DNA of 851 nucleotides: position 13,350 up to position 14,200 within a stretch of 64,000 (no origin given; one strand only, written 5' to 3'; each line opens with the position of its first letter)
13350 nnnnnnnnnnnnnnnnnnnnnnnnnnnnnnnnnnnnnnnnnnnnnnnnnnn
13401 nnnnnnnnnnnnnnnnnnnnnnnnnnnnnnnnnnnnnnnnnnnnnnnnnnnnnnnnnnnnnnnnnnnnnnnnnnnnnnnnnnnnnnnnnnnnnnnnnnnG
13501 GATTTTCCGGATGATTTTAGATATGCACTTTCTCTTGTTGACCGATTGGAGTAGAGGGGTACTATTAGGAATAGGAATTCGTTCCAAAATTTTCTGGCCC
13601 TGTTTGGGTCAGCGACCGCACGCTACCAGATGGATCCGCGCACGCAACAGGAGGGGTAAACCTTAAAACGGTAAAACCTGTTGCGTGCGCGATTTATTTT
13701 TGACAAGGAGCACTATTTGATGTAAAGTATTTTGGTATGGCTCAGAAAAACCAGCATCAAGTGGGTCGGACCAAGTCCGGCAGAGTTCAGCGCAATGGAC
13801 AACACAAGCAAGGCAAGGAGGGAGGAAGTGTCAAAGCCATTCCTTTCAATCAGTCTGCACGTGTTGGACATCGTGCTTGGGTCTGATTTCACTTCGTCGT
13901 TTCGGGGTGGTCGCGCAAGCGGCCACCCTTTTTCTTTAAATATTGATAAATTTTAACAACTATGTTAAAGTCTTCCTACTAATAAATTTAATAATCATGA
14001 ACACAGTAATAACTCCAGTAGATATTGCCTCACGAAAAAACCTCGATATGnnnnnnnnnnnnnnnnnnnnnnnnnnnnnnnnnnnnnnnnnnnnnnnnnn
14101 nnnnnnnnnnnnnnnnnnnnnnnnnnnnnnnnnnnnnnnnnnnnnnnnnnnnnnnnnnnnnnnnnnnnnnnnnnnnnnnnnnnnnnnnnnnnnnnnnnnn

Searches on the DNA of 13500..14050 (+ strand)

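Call 4: search_rna_families(source=window, start=13500, end=14050, threshold=evalue, max_evalue=10, show_alignments=5)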
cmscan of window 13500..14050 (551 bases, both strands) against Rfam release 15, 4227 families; matches with E-value up to 10: 8.
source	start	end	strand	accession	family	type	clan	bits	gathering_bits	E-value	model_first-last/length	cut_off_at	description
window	13886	13938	+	RF02353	BjrC68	Gene; sRNA;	-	23.9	39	0.00058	1-82/82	no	Bradyrhizobiaceae sRNA BjrC68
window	13505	13572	+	RF00087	SNORD26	Gene; snRNA; snoRNA; CD-box;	CL00050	23.2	44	0.015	1-76/76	no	Small nucleolar RNA SNORD26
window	13896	13973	-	RF02956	DUF2693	Gene; sRNA;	-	17.1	81.3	0.59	1-165/165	no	DUF2693 RNA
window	13688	13708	+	RF02444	SpR10_sRNA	Gene; sRNA;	-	16.2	50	0.88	12-32/47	no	Streptococcus sRNA SpR10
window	13654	13682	-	RF00380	Magnesium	Cis-reg; riboswitch;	-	16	44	0.55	77-105/169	no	M-box riboswitch aptamer (ykoK leader)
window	13636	13690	-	RF03221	mir-6715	Gene; miRNA;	-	15.8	82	5.2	1-57/57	no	mir-6715 microRNA precursor family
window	13637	13691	+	RF00552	rncO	Cis-reg;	-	15.3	43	0.66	33-127/214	no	rncO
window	13888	13933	+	RF01388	isrD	Gene; sRNA;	-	14.3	37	4.6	1-51/51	no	isrD Hfq binding RNA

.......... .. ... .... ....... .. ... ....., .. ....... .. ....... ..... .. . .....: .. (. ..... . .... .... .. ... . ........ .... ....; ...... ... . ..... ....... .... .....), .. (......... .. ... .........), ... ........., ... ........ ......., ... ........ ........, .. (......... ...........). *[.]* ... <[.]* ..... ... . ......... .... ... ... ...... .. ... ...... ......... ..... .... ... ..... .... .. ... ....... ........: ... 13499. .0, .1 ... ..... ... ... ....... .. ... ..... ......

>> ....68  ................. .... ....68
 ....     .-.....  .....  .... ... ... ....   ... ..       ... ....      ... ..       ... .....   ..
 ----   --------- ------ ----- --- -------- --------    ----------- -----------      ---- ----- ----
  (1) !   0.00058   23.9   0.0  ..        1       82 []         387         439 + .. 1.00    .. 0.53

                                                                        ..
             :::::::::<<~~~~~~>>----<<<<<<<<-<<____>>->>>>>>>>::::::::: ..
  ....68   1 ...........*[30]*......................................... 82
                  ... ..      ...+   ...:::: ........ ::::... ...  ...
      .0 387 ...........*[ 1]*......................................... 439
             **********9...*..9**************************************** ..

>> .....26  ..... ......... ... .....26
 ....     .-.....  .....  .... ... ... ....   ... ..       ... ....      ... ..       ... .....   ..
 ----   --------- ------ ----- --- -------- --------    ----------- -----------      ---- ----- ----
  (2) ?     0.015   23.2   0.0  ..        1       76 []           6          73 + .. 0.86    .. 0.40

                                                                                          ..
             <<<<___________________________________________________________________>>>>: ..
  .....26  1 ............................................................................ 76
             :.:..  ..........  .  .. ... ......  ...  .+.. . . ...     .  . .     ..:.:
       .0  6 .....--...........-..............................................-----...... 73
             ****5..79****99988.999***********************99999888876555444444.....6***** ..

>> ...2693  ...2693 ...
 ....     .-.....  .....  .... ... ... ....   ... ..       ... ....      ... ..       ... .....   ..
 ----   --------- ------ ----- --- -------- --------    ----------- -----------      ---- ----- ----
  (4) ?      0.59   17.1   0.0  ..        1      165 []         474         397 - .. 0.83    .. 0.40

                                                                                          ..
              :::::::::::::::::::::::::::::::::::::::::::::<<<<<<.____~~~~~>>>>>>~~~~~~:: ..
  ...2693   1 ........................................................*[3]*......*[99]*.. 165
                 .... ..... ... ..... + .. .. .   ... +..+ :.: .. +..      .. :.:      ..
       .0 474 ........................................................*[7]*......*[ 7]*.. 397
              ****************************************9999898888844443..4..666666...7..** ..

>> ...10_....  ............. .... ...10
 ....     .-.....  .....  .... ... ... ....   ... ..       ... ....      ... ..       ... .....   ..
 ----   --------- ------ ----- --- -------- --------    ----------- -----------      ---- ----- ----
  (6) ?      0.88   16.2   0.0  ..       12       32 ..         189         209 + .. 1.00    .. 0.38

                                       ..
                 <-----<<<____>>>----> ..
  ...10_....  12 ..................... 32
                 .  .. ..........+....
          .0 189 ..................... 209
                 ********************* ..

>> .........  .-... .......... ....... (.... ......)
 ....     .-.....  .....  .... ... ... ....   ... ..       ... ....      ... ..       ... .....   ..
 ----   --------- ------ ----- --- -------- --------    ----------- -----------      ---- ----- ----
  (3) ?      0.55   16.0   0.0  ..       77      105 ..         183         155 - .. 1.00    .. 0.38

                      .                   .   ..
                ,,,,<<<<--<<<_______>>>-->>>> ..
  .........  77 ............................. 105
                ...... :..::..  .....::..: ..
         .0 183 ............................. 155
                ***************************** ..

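Call 44: build_rna_model(alignment_id=A5)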
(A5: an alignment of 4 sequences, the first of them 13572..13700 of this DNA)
Model R1 built from alignment A5 (4 sequences, 138 columns); structure: RNAalifold consensus.
model positions 133; base pairs 24; branch points 1; effective number of sequences 1.82; information 0.589 bits per position. Calibrated on 0.2 Mb of random sequence (short: E-values are rough).
structure used (alignment columns):
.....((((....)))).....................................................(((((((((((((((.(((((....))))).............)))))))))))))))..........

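Call 46: search_with_rna_model(model_id=R1, sources=[window, L001, L002, L003, L004, L005, L006, L007, L008, L009, L010, L011, L012, L013, L014, L015, L016, L017, L018, L019, L020, L021, L022, L023, L024, L025, L026, L027, L028, L029, L030, L031, L032, L033, L034, L035, L036, L037, L038, L039, L040, L041, L042, L043, L044, L045, L046, L047, L048, L049, L050, L051, L052, L053, L054, L055, L056, L057, L058, L059, L060, L061, L062, L063, L064, L065, L066, L067, L068, L069, L070, L071, L072, L073, L074, L075, L076, L077, L078, L079, L080, L081, L082, L083, L084, L085, L086, L087, L088, L089, L090, L091, L092, L093, L094, L095, L096, L097, L098, L099], max_evalue=1)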
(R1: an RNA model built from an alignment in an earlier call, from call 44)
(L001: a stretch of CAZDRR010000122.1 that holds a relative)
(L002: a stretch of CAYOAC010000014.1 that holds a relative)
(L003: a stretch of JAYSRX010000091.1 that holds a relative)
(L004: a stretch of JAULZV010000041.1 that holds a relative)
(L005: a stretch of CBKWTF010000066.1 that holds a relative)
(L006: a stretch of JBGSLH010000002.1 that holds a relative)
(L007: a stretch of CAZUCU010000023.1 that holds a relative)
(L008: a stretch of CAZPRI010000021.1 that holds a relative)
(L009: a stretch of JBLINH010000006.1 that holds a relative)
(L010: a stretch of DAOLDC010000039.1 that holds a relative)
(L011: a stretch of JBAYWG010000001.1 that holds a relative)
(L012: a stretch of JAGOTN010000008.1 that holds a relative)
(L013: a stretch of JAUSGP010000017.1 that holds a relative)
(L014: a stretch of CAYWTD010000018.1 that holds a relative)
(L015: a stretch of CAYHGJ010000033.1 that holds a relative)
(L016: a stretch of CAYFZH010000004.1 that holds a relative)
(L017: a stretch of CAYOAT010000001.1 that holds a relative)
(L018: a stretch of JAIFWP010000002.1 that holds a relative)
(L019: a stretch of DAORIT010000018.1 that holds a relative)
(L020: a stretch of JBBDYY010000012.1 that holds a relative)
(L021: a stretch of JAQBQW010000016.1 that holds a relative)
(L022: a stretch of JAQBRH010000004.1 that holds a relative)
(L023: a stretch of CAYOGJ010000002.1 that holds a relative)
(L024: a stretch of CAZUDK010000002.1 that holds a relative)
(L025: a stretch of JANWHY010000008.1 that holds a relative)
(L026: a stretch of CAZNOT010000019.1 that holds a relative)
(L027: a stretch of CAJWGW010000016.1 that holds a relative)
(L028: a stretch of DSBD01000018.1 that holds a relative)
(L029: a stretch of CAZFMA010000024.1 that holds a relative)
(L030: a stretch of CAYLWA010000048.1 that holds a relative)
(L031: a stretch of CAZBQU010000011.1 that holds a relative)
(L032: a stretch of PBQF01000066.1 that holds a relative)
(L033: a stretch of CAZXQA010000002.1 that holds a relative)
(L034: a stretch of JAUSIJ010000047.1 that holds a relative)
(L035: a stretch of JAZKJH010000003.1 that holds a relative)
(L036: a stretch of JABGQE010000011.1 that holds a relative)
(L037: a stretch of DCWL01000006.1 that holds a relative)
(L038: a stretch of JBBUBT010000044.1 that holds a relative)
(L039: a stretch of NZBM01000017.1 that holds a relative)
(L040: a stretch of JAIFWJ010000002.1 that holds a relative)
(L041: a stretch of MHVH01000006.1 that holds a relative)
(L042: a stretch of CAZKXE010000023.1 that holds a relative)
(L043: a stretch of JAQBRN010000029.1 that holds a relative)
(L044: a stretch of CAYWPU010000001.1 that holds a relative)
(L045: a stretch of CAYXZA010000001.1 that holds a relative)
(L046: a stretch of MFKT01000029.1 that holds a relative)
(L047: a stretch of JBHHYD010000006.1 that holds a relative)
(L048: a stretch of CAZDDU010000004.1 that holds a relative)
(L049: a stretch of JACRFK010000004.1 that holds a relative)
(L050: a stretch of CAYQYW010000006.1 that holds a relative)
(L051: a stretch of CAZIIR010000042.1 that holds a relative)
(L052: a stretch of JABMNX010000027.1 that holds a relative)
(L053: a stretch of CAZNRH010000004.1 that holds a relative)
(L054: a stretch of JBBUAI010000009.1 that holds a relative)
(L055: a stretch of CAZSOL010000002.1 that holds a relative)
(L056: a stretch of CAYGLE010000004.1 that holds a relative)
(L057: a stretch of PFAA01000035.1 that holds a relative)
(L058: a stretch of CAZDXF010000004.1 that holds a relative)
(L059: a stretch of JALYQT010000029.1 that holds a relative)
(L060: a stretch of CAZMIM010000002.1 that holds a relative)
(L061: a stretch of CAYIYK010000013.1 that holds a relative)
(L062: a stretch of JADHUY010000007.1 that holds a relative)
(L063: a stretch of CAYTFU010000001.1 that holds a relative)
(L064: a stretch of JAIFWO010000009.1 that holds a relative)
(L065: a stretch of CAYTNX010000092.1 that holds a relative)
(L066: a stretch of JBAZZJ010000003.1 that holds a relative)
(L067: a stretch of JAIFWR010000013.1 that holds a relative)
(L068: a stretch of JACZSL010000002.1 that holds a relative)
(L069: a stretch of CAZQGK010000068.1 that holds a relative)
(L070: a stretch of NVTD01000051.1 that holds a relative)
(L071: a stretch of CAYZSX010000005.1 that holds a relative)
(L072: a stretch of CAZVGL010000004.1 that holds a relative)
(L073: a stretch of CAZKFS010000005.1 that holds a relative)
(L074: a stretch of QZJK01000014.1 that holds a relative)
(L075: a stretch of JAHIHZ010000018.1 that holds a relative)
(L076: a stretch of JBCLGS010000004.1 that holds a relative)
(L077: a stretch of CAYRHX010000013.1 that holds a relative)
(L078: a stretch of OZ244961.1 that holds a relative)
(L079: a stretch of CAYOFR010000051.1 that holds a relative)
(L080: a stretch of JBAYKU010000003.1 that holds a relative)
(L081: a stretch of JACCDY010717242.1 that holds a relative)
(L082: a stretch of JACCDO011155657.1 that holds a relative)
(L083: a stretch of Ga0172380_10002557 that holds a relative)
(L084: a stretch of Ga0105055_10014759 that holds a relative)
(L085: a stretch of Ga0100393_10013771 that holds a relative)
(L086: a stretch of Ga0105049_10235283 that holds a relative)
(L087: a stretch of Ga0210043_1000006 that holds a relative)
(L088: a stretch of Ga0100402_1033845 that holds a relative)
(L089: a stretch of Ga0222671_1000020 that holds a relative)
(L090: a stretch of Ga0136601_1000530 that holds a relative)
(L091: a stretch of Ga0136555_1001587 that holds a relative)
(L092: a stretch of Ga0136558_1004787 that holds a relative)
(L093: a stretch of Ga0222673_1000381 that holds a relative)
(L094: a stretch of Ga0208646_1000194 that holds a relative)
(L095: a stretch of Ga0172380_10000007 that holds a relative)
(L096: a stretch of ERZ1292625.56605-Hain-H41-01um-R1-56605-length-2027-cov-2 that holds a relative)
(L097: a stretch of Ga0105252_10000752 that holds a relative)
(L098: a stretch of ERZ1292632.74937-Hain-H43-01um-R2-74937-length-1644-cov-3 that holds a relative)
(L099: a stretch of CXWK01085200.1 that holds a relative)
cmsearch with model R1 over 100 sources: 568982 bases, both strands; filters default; matches with E-value up to 1: 6.
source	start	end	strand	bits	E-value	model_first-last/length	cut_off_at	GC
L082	2079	2210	+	134.5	2.7e-25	1-133/133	no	0.45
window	13570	13700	+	130.5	1.9e-24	1-133/133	no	0.49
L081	305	436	+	116.7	1.7e-21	1-133/133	no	0.47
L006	1668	1811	+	27.6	0.019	1-133/133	no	0.51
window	13637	13691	-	21.4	0.39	68-124/133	no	0.56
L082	2145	2201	-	19.8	0.84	68-124/133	no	0.47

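Call 47: search_with_rna_model(model_id=R1, sources=[L100, L101, L102, L103, L104, L105, L106, L107, L108, L109, L110, L111, L112, L113, L114, L115, L116, L117, L118, L119, L120, L121, L122, L123, L124, L125, L126, L127, L128, L129, L130, L131, L132, L133, L134, L135, L136, L137, L138, L139, L140, L141, L142, L143, L144, L145, L146, L147, L148, L149, L150, L151, L152, L153, L154, L155, L156, L157, L158, L159, L160, L161, L162], max_evalue=1)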
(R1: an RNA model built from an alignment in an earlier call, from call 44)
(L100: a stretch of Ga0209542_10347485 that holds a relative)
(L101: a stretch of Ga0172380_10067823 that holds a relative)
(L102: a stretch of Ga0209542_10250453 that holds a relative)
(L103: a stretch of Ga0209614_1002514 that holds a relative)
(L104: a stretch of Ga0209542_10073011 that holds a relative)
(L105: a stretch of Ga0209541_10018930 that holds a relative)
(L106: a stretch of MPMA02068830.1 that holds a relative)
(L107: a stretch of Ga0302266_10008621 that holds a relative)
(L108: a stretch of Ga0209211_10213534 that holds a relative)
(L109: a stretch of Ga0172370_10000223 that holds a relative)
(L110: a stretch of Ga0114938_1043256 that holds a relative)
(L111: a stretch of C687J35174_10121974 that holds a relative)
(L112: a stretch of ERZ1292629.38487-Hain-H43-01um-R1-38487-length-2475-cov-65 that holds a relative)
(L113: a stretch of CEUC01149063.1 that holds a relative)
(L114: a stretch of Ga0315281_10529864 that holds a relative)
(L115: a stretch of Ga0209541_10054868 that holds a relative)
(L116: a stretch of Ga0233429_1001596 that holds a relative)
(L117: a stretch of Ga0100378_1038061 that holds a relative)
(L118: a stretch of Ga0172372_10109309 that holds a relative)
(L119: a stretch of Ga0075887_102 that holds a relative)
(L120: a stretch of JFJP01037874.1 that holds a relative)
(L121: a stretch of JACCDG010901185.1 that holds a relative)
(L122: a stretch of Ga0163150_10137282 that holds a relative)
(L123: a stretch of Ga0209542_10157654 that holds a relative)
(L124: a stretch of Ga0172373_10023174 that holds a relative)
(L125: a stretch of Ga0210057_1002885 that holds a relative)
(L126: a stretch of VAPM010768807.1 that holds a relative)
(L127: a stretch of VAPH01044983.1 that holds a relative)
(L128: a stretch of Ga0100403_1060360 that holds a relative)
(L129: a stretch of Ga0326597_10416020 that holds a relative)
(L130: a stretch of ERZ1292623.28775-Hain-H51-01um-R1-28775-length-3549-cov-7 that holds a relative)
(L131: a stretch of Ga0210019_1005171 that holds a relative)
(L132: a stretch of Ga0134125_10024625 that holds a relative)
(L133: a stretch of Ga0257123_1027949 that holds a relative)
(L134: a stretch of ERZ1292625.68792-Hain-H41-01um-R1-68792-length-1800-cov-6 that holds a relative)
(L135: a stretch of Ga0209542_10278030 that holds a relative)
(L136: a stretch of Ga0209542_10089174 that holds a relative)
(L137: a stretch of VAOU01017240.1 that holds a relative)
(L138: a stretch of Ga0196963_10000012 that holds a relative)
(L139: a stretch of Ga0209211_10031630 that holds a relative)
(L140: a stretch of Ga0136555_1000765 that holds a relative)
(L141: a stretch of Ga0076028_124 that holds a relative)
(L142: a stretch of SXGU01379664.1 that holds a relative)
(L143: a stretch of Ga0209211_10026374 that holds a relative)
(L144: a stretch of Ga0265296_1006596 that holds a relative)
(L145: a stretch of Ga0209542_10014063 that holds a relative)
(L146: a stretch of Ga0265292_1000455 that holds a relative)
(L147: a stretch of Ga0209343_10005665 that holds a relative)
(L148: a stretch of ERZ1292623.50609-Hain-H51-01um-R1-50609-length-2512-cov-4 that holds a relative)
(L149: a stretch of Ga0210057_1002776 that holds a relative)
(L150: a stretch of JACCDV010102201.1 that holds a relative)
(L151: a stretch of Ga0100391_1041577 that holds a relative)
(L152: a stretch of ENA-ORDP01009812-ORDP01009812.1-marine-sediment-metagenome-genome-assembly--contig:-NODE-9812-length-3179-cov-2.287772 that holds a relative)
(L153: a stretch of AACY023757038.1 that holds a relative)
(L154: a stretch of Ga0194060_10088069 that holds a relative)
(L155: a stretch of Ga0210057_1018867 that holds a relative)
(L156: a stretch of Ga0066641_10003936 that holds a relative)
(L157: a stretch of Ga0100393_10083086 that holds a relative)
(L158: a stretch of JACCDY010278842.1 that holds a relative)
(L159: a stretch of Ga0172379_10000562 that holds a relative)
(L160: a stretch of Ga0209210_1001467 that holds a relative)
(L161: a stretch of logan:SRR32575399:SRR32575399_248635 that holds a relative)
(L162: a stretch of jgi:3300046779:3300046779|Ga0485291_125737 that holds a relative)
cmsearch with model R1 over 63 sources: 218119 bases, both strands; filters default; matches with E-value up to 1: 2.
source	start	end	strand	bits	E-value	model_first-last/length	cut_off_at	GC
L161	2833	2965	+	123.1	2.7e-23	1-133/133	no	0.44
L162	578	710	+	123.1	2.7e-23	1-133/133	no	0.44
